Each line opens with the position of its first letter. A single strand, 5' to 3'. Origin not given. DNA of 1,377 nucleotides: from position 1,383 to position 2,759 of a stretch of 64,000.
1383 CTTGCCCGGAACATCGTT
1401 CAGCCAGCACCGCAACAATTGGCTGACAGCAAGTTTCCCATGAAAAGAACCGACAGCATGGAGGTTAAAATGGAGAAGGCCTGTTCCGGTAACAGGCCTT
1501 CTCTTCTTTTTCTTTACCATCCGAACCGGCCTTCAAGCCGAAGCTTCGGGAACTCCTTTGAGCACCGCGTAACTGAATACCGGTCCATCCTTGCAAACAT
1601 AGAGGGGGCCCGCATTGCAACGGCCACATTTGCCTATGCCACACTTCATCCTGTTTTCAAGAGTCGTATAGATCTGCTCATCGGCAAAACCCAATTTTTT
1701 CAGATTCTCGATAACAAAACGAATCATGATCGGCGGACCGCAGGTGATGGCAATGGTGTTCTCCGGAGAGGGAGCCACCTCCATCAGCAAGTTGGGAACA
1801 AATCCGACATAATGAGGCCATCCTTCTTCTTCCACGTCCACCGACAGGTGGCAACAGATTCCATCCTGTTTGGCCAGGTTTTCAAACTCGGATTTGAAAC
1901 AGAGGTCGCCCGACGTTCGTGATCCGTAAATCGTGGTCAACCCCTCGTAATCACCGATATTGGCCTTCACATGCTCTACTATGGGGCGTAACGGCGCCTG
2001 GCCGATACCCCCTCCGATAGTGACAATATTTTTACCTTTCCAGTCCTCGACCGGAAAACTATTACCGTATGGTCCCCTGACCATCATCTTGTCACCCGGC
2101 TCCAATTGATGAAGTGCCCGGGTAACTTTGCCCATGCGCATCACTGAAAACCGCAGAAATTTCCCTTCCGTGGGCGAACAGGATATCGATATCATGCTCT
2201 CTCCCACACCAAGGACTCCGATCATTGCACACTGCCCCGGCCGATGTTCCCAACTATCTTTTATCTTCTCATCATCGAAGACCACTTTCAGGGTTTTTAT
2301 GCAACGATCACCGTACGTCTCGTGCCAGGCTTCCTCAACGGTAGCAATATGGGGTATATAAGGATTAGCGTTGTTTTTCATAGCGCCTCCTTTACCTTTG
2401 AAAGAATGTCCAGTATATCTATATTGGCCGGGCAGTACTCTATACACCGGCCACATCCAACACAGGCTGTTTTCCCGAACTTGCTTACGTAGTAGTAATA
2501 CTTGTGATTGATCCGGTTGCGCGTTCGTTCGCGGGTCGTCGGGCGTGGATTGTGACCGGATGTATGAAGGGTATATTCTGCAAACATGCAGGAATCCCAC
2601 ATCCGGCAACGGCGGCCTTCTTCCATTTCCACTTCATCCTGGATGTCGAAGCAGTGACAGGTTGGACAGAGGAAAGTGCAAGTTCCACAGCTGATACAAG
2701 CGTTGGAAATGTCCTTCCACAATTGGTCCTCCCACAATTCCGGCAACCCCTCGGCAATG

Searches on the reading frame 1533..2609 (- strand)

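Call 11: search_protein_families(library=pfam, proteins=[window:1533-2609:-])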
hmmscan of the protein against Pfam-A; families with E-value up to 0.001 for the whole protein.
window:1533-2609:- (358 aa): 2 families
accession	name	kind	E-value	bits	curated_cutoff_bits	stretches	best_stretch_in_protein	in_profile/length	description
PF00175.26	NAD_binding_1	-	9.1e-14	52.5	22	1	198-299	2-107/109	Oxidoreductase NAD-binding domain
PF10418.14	DHODB_Fe-S_bind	-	8.4e-10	38.7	23.9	1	318-348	1-38/41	Iron-sulfur cluster binding domain of dihydroorotate dehydrogenase B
